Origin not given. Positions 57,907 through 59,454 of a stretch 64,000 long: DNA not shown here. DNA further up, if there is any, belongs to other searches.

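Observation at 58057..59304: Prolyl-hydroxylase-type 2OG oxygenase fused in cis to a duplicated collagen/extensin-like (GPQPPS)n segment: enzyme with a built-in candidate substrate?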

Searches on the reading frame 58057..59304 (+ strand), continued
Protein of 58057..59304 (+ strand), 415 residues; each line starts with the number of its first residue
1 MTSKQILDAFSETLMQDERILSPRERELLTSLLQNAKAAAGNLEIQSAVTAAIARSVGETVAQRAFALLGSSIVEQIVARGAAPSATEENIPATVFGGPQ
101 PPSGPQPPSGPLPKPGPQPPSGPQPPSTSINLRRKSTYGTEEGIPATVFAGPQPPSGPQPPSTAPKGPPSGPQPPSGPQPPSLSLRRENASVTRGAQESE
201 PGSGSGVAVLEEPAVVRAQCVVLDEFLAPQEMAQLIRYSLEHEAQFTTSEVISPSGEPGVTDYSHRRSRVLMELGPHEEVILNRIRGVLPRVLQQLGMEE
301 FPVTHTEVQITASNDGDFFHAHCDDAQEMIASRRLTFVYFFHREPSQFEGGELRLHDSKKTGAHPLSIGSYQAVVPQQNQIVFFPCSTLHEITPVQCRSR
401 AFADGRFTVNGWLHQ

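Call 15: find_encoding_contigs(protein=P0048, flank=6000, max_places=1)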
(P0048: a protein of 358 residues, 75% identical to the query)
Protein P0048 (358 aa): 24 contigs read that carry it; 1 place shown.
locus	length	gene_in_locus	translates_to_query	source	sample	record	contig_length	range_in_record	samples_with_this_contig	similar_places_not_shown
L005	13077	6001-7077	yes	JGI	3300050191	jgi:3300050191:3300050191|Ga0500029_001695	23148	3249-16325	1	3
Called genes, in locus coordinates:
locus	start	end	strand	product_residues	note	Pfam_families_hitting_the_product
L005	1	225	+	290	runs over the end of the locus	PF03976:PPK2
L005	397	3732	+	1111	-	PF25852:DUF6242_C (faint), PF02012:BNR (faint), PF13088:BNR_2 (faint), PF15902:Sortilin-Vps10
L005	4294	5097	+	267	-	-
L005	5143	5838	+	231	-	PF13507:GATase_5, PF01965:DJ-1_PfpI, PF07685:GATase_3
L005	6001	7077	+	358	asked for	PF13640:2OG-FeII_Oxy_3, PF13661:2OG-FeII_Oxy_4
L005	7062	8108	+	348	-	-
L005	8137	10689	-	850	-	PF00069:Pkinase, PF01636:APH (faint), PF07714:PK_Tyr_Ser-Thr, PF26549:Tricorn_N (faint)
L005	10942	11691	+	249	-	PF20772:TACO1_YebC_N, PF01709:Transcrip_reg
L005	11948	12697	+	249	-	PF01479:S4, PF01728:FtsJ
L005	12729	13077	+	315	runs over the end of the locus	PF01513:NAD_kinase, PF20143:NAD_kinase_C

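Call 16: find_encoding_contigs(protein=P0055, flank=6000, max_places=1)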
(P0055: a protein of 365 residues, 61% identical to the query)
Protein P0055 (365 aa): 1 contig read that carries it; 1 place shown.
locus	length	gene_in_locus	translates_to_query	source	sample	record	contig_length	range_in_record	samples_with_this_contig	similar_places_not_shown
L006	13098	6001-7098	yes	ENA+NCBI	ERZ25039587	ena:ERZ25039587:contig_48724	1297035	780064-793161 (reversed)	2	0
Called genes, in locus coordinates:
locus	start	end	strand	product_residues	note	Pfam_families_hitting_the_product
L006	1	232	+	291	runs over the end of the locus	PF03976:PPK2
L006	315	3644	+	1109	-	PF25852:DUF6242_C (faint), PF02012:BNR (faint), PF13088:BNR_2 (faint), PF15902:Sortilin-Vps10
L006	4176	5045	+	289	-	-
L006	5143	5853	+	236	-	PF07685:GATase_3, PF13507:GATase_5, PF01965:DJ-1_PfpI (weak)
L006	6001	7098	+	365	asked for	PF13640:2OG-FeII_Oxy_3, PF13661:2OG-FeII_Oxy_4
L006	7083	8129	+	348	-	-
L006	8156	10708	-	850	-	PF00069:Pkinase, PF01636:APH (faint), PF03109:ABC1 (faint), PF07714:PK_Tyr_Ser-Thr, PF26549:Tricorn_N (faint)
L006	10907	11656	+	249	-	PF20772:TACO1_YebC_N, PF01709:Transcrip_reg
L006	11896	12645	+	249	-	PF01479:S4, PF01728:FtsJ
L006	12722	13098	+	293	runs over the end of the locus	PF00781:DAGK_cat (faint), PF01513:NAD_kinase, PF20143:NAD_kinase_C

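Call 31: predict_structure(alignment_id=A1)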
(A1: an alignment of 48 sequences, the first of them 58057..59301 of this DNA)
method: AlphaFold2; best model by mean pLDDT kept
length: 415 residues; sequences in the alignment: 48
mean_pLDDT: 62.8   pTM: 0.50
mean pLDDT of the five models: 62.8, 61.1, 50.4, 50.2, 47.2
residues with pLDDT >= 90: 80; 70-90: 109; 50-70: 67; < 50: 159
segments of 3 or more residues with pLDDT < 50: 79-159, 161-216, 250-254, 256-266
pLDDT, mean of each block of 10 residues (from residue 1): 64 75 79 75 72 68 69 51 32 31 34 39 35 33 36 40 36 39 34 30 37 55 94 94 76 44 51 91 96 94 92 68 58 89 74 76 55 88 90 78 84 91
secondary structure, 60 per line:
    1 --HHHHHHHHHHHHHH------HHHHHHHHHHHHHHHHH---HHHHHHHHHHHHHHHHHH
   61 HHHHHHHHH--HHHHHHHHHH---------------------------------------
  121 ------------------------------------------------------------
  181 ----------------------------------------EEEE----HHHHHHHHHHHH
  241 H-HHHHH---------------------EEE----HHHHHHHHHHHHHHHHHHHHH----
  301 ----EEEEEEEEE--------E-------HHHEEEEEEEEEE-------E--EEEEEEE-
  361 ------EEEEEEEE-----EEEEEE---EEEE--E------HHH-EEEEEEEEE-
elements in order: H3-16 H23-39 H43-69 H72-81 E221-224 H229-241 H243-247 E269-271 H276-296 E305-313 E333-342 E353-359 E367-374 E380-385 E389-392 E406-414
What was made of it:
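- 58057..58299 (+): Conserved 4-helix N-domain (aa 1-81), with motif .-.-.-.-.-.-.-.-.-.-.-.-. ... G-E-T-V-A-Q-R. AF2 helices at aa 3-81, pLDDT 64-79 (call 31).
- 58633..58704 (+): Non-repetitive disordered linker (aa 193-216). pLDDT below 50 (call 31).
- On Pfam PF13640 2OG-FeII_Oxy_3 (P4H-like Fe(II)/2OG oxygenases): AF2 pLDDT up to 96 in the domain (call 31).
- Checked: The AlphaFold2 model gives helices at aa 3-81, a disordered stretch at aa 79-216 (pLDDT 30-40) and a confident DSBH at aa 217-415 (call 31).
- The AF2 model has pLDDT 30-40 over aa 79-216 (call 31). AF2 does not dock the repeat into the active site (call 31).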

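Call 34: fold_search(model_id=the predicted structure, library=pdb)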
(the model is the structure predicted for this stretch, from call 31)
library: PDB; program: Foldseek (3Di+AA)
matches with E <= 10: 1616; with E <= 0.001: 371
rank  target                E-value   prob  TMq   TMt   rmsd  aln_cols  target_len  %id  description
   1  5l9b_B                4.5e-10  1.00  0.35  0.63   4.0       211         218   15  HIF PROLYL HYDROXYLASE 2 (PHD2/ EGLN1) IN COMPLEX WITH 2-OXOGLUTARATE (2OG) AND HIF-1ALPHA CODD (556-574) (released 2016-08-31)
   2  4iw3_A                1.2e-09  1.00  0.35  0.68   4.3       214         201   16  Crystal structure of a Pseudomonas putida prolyl-4-hydroxylase (P4H) in complex with elongation factor Tu (EF-Tu) (released 2014-01-29)
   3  4j25_G                1.7e-09  1.00  0.33  0.69   4.8       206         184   17  Crystal structure of a Pseudomonas putida prolyl-4-hydroxylase (P4H) (released 2014-02-05)
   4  5l9b_A                2.3e-09  1.00  0.36  0.63   3.9       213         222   14  HIF PROLYL HYDROXYLASE 2 (PHD2/ EGLN1) IN COMPLEX WITH 2-OXOGLUTARATE (2OG) AND HIF-1ALPHA CODD (556-574) (released 2016-08-31)
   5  4j25_H                2.3e-09  1.00  0.33  0.67   5.3       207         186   19  Crystal structure of a Pseudomonas putida prolyl-4-hydroxylase (P4H) (released 2014-02-05)
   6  4j25_E                2.8e-09  1.00  0.34  0.71   4.7       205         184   18  Crystal structure of a Pseudomonas putida prolyl-4-hydroxylase (P4H) (released 2014-02-05)
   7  4j25_F                3.7e-09  1.00  0.34  0.70   4.0       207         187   18  Crystal structure of a Pseudomonas putida prolyl-4-hydroxylase (P4H) (released 2014-02-05)
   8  6st3_A                4.7e-09  1.00  0.34  0.63   4.7       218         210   14  HIF prolyl hydroxylase 2 (PHD2/ EGLN1) in complex with 4-hydroxy-N-(4-phenoxybenzyl)-2-(1H-pyrazol-1-yl)pyrimidine-5-c (released 2019-12-04)
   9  6t8m_C                7.5e-09  1.00  0.35  0.68   4.4       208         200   14  Prolyl Hydroxylase (PHD) involved in hypoxia sensing by Dictyostelium discoideum (released 2020-09-23)
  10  6yw3_A                7.9e-09  1.00  0.35  0.62   4.2       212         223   15  HIF PROLYL HYDROXYLASE 2 (PHD2/ EGLN1) in complex with N-Oxalyl Glycine (NOG), HIF-1ALPHA CODD (556-574) and a RaPID-d (released 2020-12-30)
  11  6zbo_D                8.9e-09  1.00  0.31  0.60   6.3       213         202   14  HIF Prolyl Hydroxylase 2 (PHD2/EGLN1) in Complex with 1-(6-morpholinopyrimidin-4-yl)-4-(1H-1,2,3-triazol-1-yl)-1H-pyra (released 2021-04-07)
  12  6st3_B                1.1e-08  1.00  0.33  0.62   4.4       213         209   13  HIF prolyl hydroxylase 2 (PHD2/ EGLN1) in complex with 4-hydroxy-N-(4-phenoxybenzyl)-2-(1H-pyrazol-1-yl)pyrimidine-5-c (released 2019-12-04)
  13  5la9_B                1.1e-08  1.00  0.33  0.61   4.7       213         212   14  HIF prolyl hydroxylase 2 (PHD2-R281C/V314C) cross-linked to HIF-1alpha NODD-L397C/D412C and N-oxalylglycine (NOG) (com (released 2016-08-31)
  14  5ox6                  1.1e-08  1.00  0.34  0.59   5.0       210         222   14  HIF prolyl hydroxylase 2 (PHD2/ EGLN1) in complex with Vadadustat (released 2017-10-18)
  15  5a3u_B                1.2e-08  1.00  0.33  0.62   4.3       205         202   14  HIF prolyl hydroxylase 2 (PHD2/EGLN1) in complex with 6-(5-oxo-4-(1H- 1,2,3-triazol-1-yl)-2,5-dihydro-1H-pyrazol-1-yl) (released 2015-06-17)
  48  5c5t_A                1.9e-07  1.00  0.28  0.58   5.8       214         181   16  The crystal structure of viral collagen prolyl hydroxylase vCPH from Paramecium Bursaria Chlorella virus-1 - 2OG compl (released 2015-09-30)
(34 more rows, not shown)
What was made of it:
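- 58705..59301 (+): Double-stranded beta-helix catalytic domain (aa 217-415). Foldseek: PHD2 E 4.5e-10; PPHD TM 0.68-0.71 normalised to the target (call 34).
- On Pfam PF13640 2OG-FeII_Oxy_3 (P4H-like Fe(II)/2OG oxygenases): Foldseek: PHD2 E 4.5e-10; PPHD TM (target) 0.68-0.71 (call 34).
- On Tpa1/OGFOD1 uS12 prolyl 3-hydroxylases: 21-23% identity in the structural alignment (call 34).
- Closest known: Tpa1 / Ofd1 / OGFOD1 ribosomal protein uS12 prolyl 3-hydroxylases. Same: Highest structural-alignment identity, 21-23% (call 34).
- Closest known: Algal and viral collagen-type P4Hs. Same: P4H fold (vCPH 5c5t is among the matches, call 34).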

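Call 38: find_related_loci(query=A1, collection=genome_contigs, flank=4000)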
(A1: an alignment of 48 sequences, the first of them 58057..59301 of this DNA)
Query A1 (415 aa) in genome_contigs; peptide patterns used: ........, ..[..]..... (x = any residue, [..] = any of these).
325 stretches matched a pattern; 295 encode a relative of the query (tblastn E <= 1e-3); the best 80 are kept; 80 distinct loci.
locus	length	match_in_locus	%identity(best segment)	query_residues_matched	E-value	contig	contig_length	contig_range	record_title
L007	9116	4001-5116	75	1-415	0e+0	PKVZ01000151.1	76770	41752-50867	MAG: Acidobacteriaceae bacterium isolate palsa_290 73.20120500_P32.5_contig_496, whole genome shotgun sequence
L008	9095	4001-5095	67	1-415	4e-172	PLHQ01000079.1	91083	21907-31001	MAG: Acidobacteriaceae bacterium isolate bog_206 73.20110800_S1M.72_contig_3167, whole genome shotgun sequence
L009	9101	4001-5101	69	1-415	4e-170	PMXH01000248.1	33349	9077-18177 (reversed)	MAG: Acidobacteriaceae bacterium isolate bog_174 73.20110700_S3M.98_contig_2979, whole genome shotgun sequence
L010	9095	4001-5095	66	1-415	1e-167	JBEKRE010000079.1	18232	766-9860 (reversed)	MAG: Candidatus Sulfotelmatobacter sp. isolate SPRUCE 503 SPRUCE_503_79, whole genome shotgun sequence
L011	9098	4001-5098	67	1-415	1e-166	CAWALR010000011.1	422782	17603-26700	MAG: uncultured Acidobacteriaceae bacterium isolate MFD02248.bin.1.150 genome assembly, contig: contig_32833, whole geno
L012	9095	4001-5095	66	1-415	5e-164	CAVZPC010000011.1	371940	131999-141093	MAG: uncultured Acidobacteriaceae bacterium isolate MFD05580.bin.1.80 genome assembly, contig: contig_39177, whole genom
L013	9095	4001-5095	65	1-415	1e-162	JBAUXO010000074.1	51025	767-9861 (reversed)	MAG: Candidatus Sulfotelmatobacter sp. isolate MFD09282_ilm_asm_bin26 k127_6394, whole genome shotgun sequence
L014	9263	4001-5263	63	1-415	6e-161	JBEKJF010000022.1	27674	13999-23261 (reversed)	MAG: Candidatus Sulfotelmatobacter sp. isolate SPRUCE 317 SPRUCE_317_22, whole genome shotgun sequence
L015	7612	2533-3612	62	1-415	1e-158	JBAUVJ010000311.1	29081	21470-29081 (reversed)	MAG: Candidatus Sulfotelmatobacter sp. isolate MFD04227_ilm_asm_bin12 k127_268205, whole genome shotgun sequence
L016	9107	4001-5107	66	1-415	2e-158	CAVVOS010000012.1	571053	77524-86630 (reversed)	MAG: uncultured Acidobacteriaceae bacterium isolate MFD02138.bin.1.23 genome assembly, contig: contig_2729, whole genome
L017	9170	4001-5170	63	1-415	6e-158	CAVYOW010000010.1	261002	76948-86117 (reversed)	MAG: uncultured Acidobacteriaceae bacterium isolate MFD09222.bin.2.10 genome assembly, contig: contig_160034, whole geno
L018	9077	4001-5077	63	1-415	1e-155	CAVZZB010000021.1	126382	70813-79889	MAG: uncultured Acidobacteriaceae bacterium isolate MFD01828.bin.1.12 genome assembly, contig: contig_71932, whole genom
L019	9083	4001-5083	68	1-415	9e-155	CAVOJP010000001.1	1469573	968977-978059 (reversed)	MAG: uncultured Acidobacteriaceae bacterium isolate MFD00082.bin.1.143 genome assembly, contig: contig_1142, whole genom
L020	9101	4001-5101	67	1-415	4e-154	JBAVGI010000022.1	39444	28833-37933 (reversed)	MAG: Candidatus Sulfotelmatobacter sp. isolate MFD06932_ilm_asm_bin40 k127_112986, whole genome shotgun sequence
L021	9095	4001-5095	63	1-415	9e-153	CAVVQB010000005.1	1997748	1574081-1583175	MAG: uncultured Acidobacteriaceae bacterium isolate MFD02579.bin.1.51 genome assembly, contig: contig_2358, whole genome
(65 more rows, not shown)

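Call 50: search_solved_structures(query=A1, max_evalue=1, show_alignments=2)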
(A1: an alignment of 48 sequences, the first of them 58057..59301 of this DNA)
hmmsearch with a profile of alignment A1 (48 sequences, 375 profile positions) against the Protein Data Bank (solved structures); distinct sequences matched with E-value up to 1: 9.
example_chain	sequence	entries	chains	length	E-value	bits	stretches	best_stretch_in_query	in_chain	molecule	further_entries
6t8m_A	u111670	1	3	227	3.7e-06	29.9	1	258-354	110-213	Prolyl 4-hydroxylase subunit alpha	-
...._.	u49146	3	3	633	0.0007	22.4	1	285-374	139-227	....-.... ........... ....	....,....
3mgu_A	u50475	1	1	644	0.00071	22.3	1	285-374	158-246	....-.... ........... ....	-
4nhk_A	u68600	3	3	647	0.00073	22.3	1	285-374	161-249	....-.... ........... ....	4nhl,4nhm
3dkq_A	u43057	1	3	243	0.031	16.9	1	299-360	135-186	PKHD-type hydroxylase Sbal_3634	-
9njt_A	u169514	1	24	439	0.26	13.9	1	81-171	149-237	Dihydrolipoyllysine-residue succinyltransferase component of 2-oxoglutarate dehydrogenase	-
5d4z_A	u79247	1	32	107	0.29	13.7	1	202-231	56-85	Repressor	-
7se6_A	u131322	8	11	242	0.74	12.4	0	208-244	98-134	rRNA 2'-O-methyltransferase fibrillarin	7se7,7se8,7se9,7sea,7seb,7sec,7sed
5d50_A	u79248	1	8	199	0.83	12.2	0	202-231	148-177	Repressor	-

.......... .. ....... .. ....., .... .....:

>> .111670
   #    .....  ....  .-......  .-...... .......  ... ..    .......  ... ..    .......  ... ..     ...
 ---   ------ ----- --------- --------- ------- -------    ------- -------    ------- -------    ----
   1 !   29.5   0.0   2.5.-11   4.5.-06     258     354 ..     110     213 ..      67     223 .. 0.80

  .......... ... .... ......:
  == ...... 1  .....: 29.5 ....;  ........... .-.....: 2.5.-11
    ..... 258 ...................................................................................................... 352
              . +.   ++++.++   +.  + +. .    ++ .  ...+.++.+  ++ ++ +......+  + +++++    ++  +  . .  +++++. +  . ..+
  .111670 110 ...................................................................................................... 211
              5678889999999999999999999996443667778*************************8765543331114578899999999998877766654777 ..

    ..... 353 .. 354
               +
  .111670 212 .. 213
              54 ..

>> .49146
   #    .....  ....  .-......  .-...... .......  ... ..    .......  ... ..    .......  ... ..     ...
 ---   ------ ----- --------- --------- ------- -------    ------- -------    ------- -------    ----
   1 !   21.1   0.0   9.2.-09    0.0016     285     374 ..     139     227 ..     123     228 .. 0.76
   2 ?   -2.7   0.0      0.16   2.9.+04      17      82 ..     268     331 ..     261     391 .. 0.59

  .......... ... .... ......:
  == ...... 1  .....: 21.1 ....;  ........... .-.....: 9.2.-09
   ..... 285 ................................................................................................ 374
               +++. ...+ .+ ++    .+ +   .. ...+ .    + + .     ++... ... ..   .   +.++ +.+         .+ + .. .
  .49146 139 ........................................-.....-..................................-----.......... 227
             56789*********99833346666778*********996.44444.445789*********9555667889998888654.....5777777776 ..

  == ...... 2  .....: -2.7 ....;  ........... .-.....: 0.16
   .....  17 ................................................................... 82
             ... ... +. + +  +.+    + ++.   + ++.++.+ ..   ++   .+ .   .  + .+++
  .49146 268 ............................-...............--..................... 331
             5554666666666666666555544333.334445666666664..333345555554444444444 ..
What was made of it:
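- On Prolyl 4-hydroxylases in the strict sense (PHD, CP4H, PPHD): It aligns with the Tyr of DdPhyA (Y-I-K-H-R-D) (call 50).
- On Tpa1/OGFOD1 uS12 prolyl 3-hydroxylases: Profile E 7e-4 at 22 bits (call 50).
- Closest known: PHD/EGLN-type prolyl hydroxylases: human PHD2, Pseudomonas PPHD. Same: Same DSBH fold, with the best Foldseek and profile matches (calls 34, 50).
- Closest known: Tpa1 / Ofd1 / OGFOD1 ribosomal protein uS12 prolyl 3-hydroxylases. Same: Shared GDF...H-x-D...SRR[IL][ST]F motif (call 50).
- There is a weak compositional match to the inter-domain linker region of 2-oxoglutarate dehydrogenase E2 (call 50, E 0.26).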

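Call 59: search_protein_families(library=padloc, proteins=[window:58057-59304:+], max_evalue=0.01)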
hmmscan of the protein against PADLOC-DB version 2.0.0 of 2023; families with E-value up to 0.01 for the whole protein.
window:58057-59304:+ (415 aa): 2 families
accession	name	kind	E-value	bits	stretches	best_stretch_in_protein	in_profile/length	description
PDLC01653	2OG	-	1.5e-17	62.2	1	309-414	2-81/81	"CAS-I,CAS-II,CAS-III,CAS-IV,CAS-V,CAS-VI; associated"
PDLC01587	2OG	-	0.0006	17.2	1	343-399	118-165/195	"CAS-I,CAS-II,CAS-III,CAS-IV,CAS-V,CAS-VI; associated"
